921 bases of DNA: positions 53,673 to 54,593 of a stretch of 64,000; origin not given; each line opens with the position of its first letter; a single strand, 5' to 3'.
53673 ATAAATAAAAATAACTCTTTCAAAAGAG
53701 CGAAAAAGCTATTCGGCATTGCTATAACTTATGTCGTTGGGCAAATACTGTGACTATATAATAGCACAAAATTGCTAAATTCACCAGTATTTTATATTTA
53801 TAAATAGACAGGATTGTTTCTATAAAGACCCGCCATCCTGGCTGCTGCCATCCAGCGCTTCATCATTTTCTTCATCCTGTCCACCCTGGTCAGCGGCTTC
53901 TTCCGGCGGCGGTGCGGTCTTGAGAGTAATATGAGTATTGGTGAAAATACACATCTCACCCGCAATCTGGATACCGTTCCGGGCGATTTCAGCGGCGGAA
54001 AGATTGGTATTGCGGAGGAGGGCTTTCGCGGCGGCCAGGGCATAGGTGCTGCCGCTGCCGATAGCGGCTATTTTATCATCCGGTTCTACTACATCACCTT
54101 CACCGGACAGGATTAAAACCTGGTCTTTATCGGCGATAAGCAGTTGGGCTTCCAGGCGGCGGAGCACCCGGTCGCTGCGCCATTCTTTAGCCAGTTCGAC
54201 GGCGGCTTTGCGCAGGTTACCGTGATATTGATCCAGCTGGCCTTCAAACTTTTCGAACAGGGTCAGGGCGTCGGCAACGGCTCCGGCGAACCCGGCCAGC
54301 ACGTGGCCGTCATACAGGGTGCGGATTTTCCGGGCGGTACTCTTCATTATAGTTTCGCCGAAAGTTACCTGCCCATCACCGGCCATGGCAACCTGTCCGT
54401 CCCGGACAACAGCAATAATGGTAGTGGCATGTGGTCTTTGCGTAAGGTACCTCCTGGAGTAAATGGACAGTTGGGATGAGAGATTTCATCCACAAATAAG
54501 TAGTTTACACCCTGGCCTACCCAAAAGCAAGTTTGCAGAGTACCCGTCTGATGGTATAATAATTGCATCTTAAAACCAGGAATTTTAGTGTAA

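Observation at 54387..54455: hslV appears to initiate at a non-canonical ACG codon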

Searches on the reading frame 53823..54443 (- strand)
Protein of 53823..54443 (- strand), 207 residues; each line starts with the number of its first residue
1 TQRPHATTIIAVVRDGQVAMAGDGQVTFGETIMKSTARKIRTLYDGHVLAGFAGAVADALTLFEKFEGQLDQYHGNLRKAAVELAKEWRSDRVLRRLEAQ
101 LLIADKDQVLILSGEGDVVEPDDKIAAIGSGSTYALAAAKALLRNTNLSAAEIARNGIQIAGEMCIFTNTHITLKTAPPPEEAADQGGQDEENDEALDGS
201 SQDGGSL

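Call 5: search_protein_families(library=pfam, proteins=[window:53823-54443:-])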
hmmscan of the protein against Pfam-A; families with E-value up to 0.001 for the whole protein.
window:53823-54443:- (207 aa): 1 family
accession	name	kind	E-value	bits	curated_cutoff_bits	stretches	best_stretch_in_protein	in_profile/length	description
PF00227.31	Proteasome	-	9.5e-26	91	22.4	1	5-175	3-187/189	Proteasome subunit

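Call 6: search_protein_families(library=ncbifam, proteins=[window:53823-54443:-])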
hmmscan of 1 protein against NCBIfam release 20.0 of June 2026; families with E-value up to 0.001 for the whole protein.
window:53823-54443:- (207 aa): 4 families
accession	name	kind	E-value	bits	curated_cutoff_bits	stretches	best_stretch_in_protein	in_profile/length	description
NF003964.0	PRK05456.1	equivalog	1e-81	272.9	137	1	3-176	4-177/179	ATP-dependent protease subunit HslV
TIGR03692.1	ATP_dep_HslV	equivalog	9e-79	263.1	157.75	1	7-175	1-169/171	HslVU peptidase proteolytic subunit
TIGR03690.1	20S_bact_beta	equivalog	6.2e-10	39.2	191.9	1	3-74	2-72/222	proteasome subunit beta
TIGR03634.1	arc_protsome_B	equivalog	1.2e-09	38.1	224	1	7-163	2-166/185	archaeal proteasome endopeptidase complex subunit beta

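Call 7: find_homologous_proteins(query=window:53823-54443:-)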
Query window:53823-54443:- (207 aa): 8000 proteins with E <= 0.001 among 8000 candidates; the best 120 are listed.
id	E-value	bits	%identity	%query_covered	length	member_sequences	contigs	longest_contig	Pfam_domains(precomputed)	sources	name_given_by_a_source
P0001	3.4e-106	371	100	85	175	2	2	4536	PF00227.32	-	-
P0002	5.2e-105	367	85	100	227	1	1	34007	PF00227.32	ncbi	-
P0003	1.2e-104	366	84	100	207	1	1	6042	PF00227.32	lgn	-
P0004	1.7e-101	356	92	91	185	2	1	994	PF00227.32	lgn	-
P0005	2.4e-101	355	92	91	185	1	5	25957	PF00227.32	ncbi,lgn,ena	-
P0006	1.7e-96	340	88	91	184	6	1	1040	PF00227.32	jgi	jgi:ATP-dependent HslUV protease subunit HslV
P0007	7.3e-96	338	77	98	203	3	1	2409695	PF00227.32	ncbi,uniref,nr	ncbi:MAG: ATP-dependent protease subunit HslV [Chloroflexi bacterium]|uniref:ATP-dependent protease 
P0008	1.0e-95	337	75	99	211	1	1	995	PF00227.32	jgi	jgi:ATP-dependent HslUV protease, peptidase subunit HslV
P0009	1.7e-95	336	87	91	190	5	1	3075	PF00227.32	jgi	jgi:ATP-dependent HslUV protease subunit HslV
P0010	1.0e-94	334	83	91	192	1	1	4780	PF00227.32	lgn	-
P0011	1.3e-94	333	77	98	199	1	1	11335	PF00227.32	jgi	jgi:ATP-dependent HslUV protease subunit HslV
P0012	2.3e-94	333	73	100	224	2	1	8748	PF00227.32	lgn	-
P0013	6.8e-94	331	85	91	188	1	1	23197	PF00227.32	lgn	-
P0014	9.3e-94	331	77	98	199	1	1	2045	PF00227.32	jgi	jgi:ATP-dependent HslUV protease subunit HslV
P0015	1.0e-93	331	85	91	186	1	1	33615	PF00227.32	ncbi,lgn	-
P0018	4.6e-93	328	79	91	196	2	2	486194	PF00227.32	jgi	jgi:ATP-dependent HslUV protease, peptidase subunit HslV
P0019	7.3e-93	328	82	91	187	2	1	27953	PF00227.32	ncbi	-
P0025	1.2e-89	317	74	100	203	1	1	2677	PF00227.32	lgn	-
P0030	1.7e-87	310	78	91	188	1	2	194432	PF00227.32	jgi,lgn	jgi:ATP-dependent HslUV protease subunit HslV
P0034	2.2e-86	307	74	91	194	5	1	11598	PF00227.32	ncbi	-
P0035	3.7e-86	306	71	98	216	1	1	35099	PF00227.32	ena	-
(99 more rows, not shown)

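Call 9: find_related_loci(query=window:53823-54443:-, collection=genome_contigs, flank=3000)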
Query window:53823-54443:- (207 aa) in genome_contigs; peptide patterns used: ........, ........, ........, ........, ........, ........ (x = any residue, [..] = any of these).
598 stretches matched a pattern (row limit reached: there are more); 568 encode a relative of the query (tblastn E <= 1e-3); the best 80 are kept; 80 distinct loci.
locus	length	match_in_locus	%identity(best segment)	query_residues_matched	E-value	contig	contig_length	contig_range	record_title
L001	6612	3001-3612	86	1-207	7e-116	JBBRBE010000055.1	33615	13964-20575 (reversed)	MAG: Chloroflexia bacterium isolate Co_metawrap_2330 Cmw_2330_k141_16554880_length_33615_cov_10.0000, whole genome shotg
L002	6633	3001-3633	85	1-207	8e-109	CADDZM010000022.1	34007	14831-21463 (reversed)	Chloroflexi bacterium isolate 14 genome assembly, contig: NODE_703_length_34007_cov_5.856494, whole genome shotgun seque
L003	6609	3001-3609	79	1-205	8e-98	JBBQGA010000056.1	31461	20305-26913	MAG: Chloroflexia bacterium isolate Co_metawrap_993 Cmw_993_k141_9323211_length_31461_cov_14.9960, whole genome shotgun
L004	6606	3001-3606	77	2-207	2e-93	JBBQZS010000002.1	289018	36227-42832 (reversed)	MAG: Chloroflexia bacterium isolate Co_metawrap_2249 Cmw_2249_k141_1904486_length_289018_cov_34.9991, whole genome shotg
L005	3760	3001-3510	68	5-173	2e-75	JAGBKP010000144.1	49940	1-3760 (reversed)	MAG: Selenomonadaceae bacterium isolate RGIG9201 Water_deer_Rumen-1__c284285, whole genome shotgun sequence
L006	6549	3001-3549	65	1-181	4e-75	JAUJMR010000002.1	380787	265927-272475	MAG: Chloroflexia bacterium isolate YX1bin4 opera_contig_42, whole genome shotgun sequence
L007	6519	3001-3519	68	2-174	4e-75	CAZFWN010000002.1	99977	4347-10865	MAG TPA_asm: uncultured Ktedonobacterales bacterium isolate SRP272529_co1_230 genome assembly, contig: NODE_164_length_9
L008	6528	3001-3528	64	5-180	8e-75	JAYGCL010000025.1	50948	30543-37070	MAG: Deltaproteobacteria bacterium isolate OC6_4000m_MAG_306 OC6_4000m_contig_957433, whole genome shotgun sequence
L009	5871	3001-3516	66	3-174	2e-73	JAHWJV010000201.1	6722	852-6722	MAG: Gemmatimonadetes bacterium isolate 0711_bin6 NODE_201_length_6722_cov_2.348749, whole genome shotgun sequence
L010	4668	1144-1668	64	2-175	3e-73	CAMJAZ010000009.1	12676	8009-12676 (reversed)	MAG: uncultured Selenomonadales bacterium isolate SRR12081300_bin.83_metaWRAP_v1.3_MAG genome assembly, contig: ERZ12289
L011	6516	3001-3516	64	5-176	8e-73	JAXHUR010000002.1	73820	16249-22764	MAG: Thermodesulfobacteriota bacterium isolate MAG56_tar_biofilm MAG56_2, whole genome shotgun sequence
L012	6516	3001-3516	64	5-175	9e-73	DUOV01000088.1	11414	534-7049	MAG TPA_asm: Clostridia bacterium isolate AS08sgBPME_225 134244_AS08, whole genome shotgun sequence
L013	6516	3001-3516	63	5-175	2e-72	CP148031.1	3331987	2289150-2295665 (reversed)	MAG: Candidatus Dehalobacter alkaniphilus isolate DAD chromosome, complete genome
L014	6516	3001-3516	64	5-175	2e-72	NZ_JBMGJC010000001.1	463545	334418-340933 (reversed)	Pelotomaculum propionicicum strain C1 NODE_6_length_463545_cov_14.461514, whole genome shotgun sequence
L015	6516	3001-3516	64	5-175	1e-72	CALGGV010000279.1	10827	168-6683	MAG TPA_asm: uncultured Selenomonadales bacterium isolate ERR1278104_bin.38_CONCOCT_v1.1_MAG genome assembly, contig: ER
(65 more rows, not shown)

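Call 13: find_related_loci(query=window:53823-54443:-, collection=metagenome_contigs, flank=1500)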
Query window:53823-54443:- (207 aa) in metagenome_contigs; peptide patterns used: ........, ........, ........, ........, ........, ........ (x = any residue, [..] = any of these).
600 stretches matched a pattern (row limit reached: there are more); 516 encode a relative of the query (tblastn E <= 1e-3); the best 80 are kept; 80 distinct loci.
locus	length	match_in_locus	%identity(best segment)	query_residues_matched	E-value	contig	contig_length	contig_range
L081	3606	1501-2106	76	2-207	6e-100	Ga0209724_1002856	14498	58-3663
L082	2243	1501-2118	77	1-207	7e-94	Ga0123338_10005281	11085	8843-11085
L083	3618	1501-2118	77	1-207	2e-92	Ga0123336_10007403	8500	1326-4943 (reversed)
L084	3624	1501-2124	85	1-207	9e-103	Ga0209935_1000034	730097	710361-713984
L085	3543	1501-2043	68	3-183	8e-77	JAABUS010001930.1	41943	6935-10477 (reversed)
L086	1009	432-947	65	5-175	2e-81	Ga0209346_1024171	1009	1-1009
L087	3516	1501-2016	65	5-176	2e-73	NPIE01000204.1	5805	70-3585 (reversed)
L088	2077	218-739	69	1-174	1e-75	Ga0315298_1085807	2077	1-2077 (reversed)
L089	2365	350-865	63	5-175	4e-73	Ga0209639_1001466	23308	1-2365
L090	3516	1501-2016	64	5-175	6e-73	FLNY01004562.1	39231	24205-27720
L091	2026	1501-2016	63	5-175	2e-73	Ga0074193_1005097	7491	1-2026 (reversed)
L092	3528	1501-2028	60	1-176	1e-72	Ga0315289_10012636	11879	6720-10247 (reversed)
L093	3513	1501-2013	65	6-175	2e-72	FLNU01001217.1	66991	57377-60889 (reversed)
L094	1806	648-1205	65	3-181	2e-75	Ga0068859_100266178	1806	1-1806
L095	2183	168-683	62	5-175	2e-72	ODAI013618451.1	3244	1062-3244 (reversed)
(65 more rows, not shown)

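Call 19: find_encoding_contigs(protein=P0003, flank=1500, max_places=3)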
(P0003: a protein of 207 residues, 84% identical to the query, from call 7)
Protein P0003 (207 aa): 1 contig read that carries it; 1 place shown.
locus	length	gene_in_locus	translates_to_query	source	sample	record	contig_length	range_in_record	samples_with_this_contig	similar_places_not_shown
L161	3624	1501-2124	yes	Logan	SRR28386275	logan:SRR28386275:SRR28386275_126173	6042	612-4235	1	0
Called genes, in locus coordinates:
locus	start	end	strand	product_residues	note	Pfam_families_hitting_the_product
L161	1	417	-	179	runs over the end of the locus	PF16697:Yop-YscD_cpl, PF00498:FHA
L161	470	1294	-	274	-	PF12401:FhaA_N, PF16697:Yop-YscD_cpl, PF00498:FHA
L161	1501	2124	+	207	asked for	PF00227:Proteasome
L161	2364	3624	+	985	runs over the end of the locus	PF00005:ABC_tran (faint), PF02463:SMC_N (faint), PF13191:AAA_16 (faint), PF13555:AAA_29 (faint), PF20703:nSTAND1 (faint), PF17760:UvrA_inter, PF17755:UvrA_DNA-bind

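Call 20: find_encoding_contigs(protein=P0008, flank=1500, max_places=3)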
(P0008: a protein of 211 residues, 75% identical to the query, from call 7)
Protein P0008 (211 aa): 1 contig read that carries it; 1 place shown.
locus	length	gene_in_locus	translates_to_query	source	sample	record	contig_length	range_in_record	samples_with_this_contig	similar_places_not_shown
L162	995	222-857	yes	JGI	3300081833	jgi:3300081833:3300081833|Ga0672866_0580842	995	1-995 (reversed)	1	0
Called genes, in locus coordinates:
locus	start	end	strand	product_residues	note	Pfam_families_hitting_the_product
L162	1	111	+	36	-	?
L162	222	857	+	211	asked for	PF00227:Proteasome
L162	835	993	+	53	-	?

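Call 21: find_encoding_contigs(protein=P0007, flank=3000, max_places=2)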
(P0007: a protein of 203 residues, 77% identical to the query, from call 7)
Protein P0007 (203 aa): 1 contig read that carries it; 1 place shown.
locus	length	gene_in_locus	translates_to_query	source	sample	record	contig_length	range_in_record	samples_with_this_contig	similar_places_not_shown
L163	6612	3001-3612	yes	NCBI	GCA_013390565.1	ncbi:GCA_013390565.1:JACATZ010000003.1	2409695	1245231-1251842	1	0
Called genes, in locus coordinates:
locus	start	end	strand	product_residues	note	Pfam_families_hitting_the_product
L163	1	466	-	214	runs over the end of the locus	PF12802:MarR_2 (faint)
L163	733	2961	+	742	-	PF01751:Toprim, PF01131:Topoisom_bac, PF01396:Zn_ribbon_Top1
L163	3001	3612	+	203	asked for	PF00227:Proteasome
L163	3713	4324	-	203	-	PF04542:Sigma70_r2, PF08281:Sigma70_r4_2, PF04545:Sigma70_r4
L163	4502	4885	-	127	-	PF00072:Response_reg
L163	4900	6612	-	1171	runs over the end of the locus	PF01590:GAF, PF13185:GAF_2, PF13492:GAF_3, PF00989:PAS, PF08448:PAS_4, PF13426:PAS_9, PF00512:HisKA, PF02518:HATPase_c, +3 more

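Call 23: find_encoding_contigs(protein=P0005, flank=1000, max_places=5)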
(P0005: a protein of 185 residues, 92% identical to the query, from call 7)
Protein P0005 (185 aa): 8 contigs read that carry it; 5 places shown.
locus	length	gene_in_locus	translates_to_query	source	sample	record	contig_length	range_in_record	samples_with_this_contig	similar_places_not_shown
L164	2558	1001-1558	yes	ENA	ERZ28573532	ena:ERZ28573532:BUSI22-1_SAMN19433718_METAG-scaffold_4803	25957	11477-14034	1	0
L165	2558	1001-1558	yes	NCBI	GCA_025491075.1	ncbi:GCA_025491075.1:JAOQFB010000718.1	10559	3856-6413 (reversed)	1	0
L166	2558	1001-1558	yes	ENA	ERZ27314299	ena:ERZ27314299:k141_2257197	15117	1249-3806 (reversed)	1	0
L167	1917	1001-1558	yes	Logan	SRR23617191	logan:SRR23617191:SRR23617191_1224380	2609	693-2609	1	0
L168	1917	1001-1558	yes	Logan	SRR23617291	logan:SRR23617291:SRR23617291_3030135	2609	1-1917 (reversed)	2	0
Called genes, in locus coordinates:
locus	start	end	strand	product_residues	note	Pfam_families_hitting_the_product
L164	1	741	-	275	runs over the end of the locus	PF12401:FhaA_N, PF16697:Yop-YscD_cpl, PF00498:FHA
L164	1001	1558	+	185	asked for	PF00227:Proteasome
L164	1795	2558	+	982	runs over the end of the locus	PF00005:ABC_tran (faint), PF02463:SMC_N (faint), PF13191:AAA_16 (faint), PF13304:AAA_21 (faint), PF13555:AAA_29 (faint), PF20703:nSTAND1 (faint), PF17760:UvrA_inter, PF17755:UvrA_DNA-bind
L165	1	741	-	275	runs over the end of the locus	PF12401:FhaA_N, PF16697:Yop-YscD_cpl, PF00498:FHA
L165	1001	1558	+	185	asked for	PF00227:Proteasome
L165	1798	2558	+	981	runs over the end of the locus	PF00005:ABC_tran (faint), PF02463:SMC_N (faint), PF13191:AAA_16 (faint), PF13304:AAA_21 (faint), PF13555:AAA_29 (faint), PF20703:nSTAND1 (faint), PF17760:UvrA_inter, PF17755:UvrA_DNA-bind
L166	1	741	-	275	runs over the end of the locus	PF12401:FhaA_N, PF16697:Yop-YscD_cpl, PF00498:FHA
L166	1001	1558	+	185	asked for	PF00227:Proteasome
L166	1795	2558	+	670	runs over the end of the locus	?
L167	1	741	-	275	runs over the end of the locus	PF12401:FhaA_N, PF16697:Yop-YscD_cpl, PF00498:FHA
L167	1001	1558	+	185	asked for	PF00227:Proteasome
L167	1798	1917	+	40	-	?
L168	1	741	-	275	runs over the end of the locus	PF12401:FhaA_N, PF16697:Yop-YscD_cpl, PF00498:FHA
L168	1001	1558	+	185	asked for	PF00227:Proteasome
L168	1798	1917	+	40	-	?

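Call 24: find_encoding_contigs(protein=P0012, flank=1000, max_places=2)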
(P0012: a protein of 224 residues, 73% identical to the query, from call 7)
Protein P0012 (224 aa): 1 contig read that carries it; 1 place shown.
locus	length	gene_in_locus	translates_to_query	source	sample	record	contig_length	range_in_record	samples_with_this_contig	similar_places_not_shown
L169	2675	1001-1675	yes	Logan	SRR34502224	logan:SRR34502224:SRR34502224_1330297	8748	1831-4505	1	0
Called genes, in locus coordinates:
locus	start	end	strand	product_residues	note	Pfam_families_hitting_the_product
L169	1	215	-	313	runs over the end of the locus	PF17765:MLTR_LBD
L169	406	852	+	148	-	PF17329:DUF5367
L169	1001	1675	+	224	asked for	PF00227:Proteasome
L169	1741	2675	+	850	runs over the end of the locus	PF03717:PBP_dimer, PF00905:Transpeptidase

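Call 25: find_encoding_contigs(protein=P0019, flank=1000, max_places=2)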
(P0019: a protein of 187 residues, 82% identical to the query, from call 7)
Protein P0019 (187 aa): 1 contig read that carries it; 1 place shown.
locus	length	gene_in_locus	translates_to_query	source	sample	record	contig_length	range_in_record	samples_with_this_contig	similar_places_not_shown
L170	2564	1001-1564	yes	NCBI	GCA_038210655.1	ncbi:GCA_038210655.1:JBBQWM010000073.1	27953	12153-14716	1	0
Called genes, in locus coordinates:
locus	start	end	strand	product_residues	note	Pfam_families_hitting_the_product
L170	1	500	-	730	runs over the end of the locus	PF07719:TPR_2 (faint), PF13371:TPR_9 (faint), PF13181:TPR_8 (faint), PF13428:TPR_14 (faint), PF13432:TPR_16 (weak), PF00515:TPR_1 (faint), PF13414:TPR_11 (faint), PF13432:TPR_16 (weak), +1 more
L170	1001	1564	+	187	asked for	PF00227:Proteasome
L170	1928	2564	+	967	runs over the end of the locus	PF00005:ABC_tran (faint), PF02463:SMC_N (faint), PF13191:AAA_16 (faint), PF13476:AAA_23 (faint), PF13555:AAA_29 (faint), PF20703:nSTAND1 (faint), PF17760:UvrA_inter, PF17755:UvrA_DNA-bind, +1 more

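Call 26: find_encoding_contigs(protein=P0030, flank=1000, max_places=2)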
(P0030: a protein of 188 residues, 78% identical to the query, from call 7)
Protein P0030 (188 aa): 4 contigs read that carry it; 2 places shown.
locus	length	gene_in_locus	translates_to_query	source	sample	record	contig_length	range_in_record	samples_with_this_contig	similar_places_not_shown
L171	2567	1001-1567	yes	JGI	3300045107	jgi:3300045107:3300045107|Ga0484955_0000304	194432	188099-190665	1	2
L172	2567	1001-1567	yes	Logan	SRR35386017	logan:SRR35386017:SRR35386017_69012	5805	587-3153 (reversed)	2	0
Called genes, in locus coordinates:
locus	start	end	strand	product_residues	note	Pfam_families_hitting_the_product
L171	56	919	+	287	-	PF02463:SMC_N (faint), PF00005:ABC_tran, PF13476:AAA_23 (faint), PF13304:AAA_21 (weak)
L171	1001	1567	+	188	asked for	PF00227:Proteasome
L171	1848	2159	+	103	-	PF08666:SAF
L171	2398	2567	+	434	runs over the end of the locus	PF02056:Glyco_hydro_4, PF11975:Glyco_hydro_4C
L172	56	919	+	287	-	PF02463:SMC_N (faint), PF00005:ABC_tran, PF13476:AAA_23 (faint), PF13304:AAA_21 (weak)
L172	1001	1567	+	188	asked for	PF00227:Proteasome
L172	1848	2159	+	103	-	PF08666:SAF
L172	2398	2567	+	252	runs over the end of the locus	?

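Call 36: find_encoding_contigs(protein=P0011, flank=1000, max_places=1)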
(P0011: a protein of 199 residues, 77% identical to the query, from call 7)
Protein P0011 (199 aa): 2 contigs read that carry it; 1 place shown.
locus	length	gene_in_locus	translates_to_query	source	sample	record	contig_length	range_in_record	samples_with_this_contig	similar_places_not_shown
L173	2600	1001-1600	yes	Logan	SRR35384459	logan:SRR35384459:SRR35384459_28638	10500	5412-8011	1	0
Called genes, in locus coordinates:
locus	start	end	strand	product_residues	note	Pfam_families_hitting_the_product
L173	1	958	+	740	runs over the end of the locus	PF01751:Toprim, PF01131:Topoisom_bac, PF01396:Zn_ribbon_Top1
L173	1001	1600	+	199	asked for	PF00227:Proteasome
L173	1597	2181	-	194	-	PF04542:Sigma70_r2, PF08281:Sigma70_r4_2, PF04545:Sigma70_r4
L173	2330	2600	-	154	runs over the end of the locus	PF00072:Response_reg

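Call 37: find_encoding_contigs(protein=P0018, flank=1000, max_places=1)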
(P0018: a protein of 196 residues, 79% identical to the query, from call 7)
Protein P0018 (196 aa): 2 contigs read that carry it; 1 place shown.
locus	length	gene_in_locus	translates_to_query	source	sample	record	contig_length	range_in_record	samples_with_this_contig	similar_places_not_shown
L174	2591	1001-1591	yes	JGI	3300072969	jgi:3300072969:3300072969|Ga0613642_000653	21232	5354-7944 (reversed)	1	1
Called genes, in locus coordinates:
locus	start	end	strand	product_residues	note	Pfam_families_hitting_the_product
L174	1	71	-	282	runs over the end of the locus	PF00561:Abhydrolase_1, PF12146:Hydrolase_4, PF12697:Abhydrolase_6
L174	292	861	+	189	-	PF19956:EAD2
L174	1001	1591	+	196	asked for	PF00227:Proteasome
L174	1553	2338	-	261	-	PF05019:Coq4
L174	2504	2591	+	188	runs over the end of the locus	PF28549:NDPSase_N, PF00293:NUDIX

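Call 38: find_encoding_contigs(protein=P0025, flank=1000, max_places=1)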
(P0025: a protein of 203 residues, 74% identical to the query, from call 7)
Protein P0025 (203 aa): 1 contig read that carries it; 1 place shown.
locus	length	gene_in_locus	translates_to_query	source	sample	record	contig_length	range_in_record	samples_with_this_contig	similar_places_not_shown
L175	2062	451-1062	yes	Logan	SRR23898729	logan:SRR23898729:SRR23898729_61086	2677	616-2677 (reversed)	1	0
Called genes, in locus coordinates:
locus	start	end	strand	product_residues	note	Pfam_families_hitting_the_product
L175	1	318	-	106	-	?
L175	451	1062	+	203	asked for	PF00227:Proteasome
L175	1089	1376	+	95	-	PF02617:ClpS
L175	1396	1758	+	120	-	-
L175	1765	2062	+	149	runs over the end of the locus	PF02580:Tyr_Deacylase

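Call 39: find_encoding_contigs(protein=P0034, flank=1000, max_places=1)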
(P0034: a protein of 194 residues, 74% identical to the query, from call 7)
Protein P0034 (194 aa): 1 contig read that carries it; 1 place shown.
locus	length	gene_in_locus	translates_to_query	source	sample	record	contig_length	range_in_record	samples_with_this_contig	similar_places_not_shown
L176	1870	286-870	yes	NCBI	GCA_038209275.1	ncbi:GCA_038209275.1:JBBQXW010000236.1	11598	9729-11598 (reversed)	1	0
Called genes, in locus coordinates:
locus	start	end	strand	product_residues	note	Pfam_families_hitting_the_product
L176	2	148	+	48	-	?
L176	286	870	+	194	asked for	PF00227:Proteasome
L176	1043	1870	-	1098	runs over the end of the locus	PF00082:Peptidase_S8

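Call 65: find_encoding_contigs(protein=P0035, flank=3000, max_places=1)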
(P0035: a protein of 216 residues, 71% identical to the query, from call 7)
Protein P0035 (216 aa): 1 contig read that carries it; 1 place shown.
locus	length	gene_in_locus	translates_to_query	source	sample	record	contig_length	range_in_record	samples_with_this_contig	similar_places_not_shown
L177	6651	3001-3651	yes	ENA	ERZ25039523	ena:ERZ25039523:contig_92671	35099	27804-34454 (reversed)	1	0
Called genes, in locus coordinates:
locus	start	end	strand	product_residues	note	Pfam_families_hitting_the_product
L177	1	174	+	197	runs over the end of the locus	PF03054:tRNA_Me_trans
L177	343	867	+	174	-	PF20259:tRNA_Me_trans_M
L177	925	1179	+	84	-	-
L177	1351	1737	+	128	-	-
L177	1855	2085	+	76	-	-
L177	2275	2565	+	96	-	PF00462:Glutaredoxin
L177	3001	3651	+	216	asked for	PF00227:Proteasome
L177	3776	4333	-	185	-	PF00528:BPD_transp_1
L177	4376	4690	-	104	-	-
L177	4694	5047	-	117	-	PF00528:BPD_transp_1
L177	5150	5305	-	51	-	-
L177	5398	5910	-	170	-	-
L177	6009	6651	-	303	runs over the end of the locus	PF01547:SBP_bac_1, PF13416:SBP_bac_8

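Call 68: search_solved_structures(query=window:53823-54443:-, show_alignments=2)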
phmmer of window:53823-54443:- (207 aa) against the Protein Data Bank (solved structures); distinct sequences matched with E-value up to 0.001: 25.
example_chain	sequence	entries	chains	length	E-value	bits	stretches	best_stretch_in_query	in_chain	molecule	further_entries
1m4y_A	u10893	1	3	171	1.2e-68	234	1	7-175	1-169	ATP-dependent protease hslV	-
1yyf_D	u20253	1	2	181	6.8e-66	225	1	5-175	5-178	ATP-dependent protease hslV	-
2z3a_A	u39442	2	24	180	7.2e-66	224.9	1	5-175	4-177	ATP-dependent protease hslV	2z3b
6kr1_A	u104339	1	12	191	3.6e-63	216.1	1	5-176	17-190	ATP-dependent protease subunit HslV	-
6kui_A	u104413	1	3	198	4.1e-63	216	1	5-176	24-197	ATP-dependent protease subunit HslV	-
1g3i_G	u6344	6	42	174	4.4e-63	215.9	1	7-178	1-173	ATP-DEPENDENT PROTEASE HSLV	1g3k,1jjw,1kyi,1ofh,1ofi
3ty6_A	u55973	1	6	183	5.6e-62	212.3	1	5-174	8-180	ATP-dependent protease subunit HslV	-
5ji2_A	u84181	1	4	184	5.4e-59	202.5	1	7-175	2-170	ATP-dependent protease subunit HslV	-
5ji3_A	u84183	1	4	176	5.5e-59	202.5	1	7-174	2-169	ATP-dependent protease subunit HslV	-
1ned_A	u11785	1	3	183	8.3e-59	201.9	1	7-175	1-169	HSLV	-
1e94_A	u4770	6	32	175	8.6e-59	201.9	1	7-174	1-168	HEAT SHOCK PROTEIN HSLV | ATP-DEPENDENT PROTEASE HSLV | HEAT SHOCK LOCUS HSLV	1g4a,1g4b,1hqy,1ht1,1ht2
6pxi_A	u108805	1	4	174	8.6e-59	201.9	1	7-174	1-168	ATP-dependent protease subunit HslV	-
4g4e_A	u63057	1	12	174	4.6e-58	199.5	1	7-174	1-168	ATP-dependent protease subunit HslV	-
4hnz_A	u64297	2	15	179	7e-41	143.5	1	7-174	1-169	HslVU complex proteolytic subunit, putative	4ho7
5ovu_A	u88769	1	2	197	3.4e-06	30.3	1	7-162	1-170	BETA-PROTEOBACTERIA PROTEASOME HOMOLOGUE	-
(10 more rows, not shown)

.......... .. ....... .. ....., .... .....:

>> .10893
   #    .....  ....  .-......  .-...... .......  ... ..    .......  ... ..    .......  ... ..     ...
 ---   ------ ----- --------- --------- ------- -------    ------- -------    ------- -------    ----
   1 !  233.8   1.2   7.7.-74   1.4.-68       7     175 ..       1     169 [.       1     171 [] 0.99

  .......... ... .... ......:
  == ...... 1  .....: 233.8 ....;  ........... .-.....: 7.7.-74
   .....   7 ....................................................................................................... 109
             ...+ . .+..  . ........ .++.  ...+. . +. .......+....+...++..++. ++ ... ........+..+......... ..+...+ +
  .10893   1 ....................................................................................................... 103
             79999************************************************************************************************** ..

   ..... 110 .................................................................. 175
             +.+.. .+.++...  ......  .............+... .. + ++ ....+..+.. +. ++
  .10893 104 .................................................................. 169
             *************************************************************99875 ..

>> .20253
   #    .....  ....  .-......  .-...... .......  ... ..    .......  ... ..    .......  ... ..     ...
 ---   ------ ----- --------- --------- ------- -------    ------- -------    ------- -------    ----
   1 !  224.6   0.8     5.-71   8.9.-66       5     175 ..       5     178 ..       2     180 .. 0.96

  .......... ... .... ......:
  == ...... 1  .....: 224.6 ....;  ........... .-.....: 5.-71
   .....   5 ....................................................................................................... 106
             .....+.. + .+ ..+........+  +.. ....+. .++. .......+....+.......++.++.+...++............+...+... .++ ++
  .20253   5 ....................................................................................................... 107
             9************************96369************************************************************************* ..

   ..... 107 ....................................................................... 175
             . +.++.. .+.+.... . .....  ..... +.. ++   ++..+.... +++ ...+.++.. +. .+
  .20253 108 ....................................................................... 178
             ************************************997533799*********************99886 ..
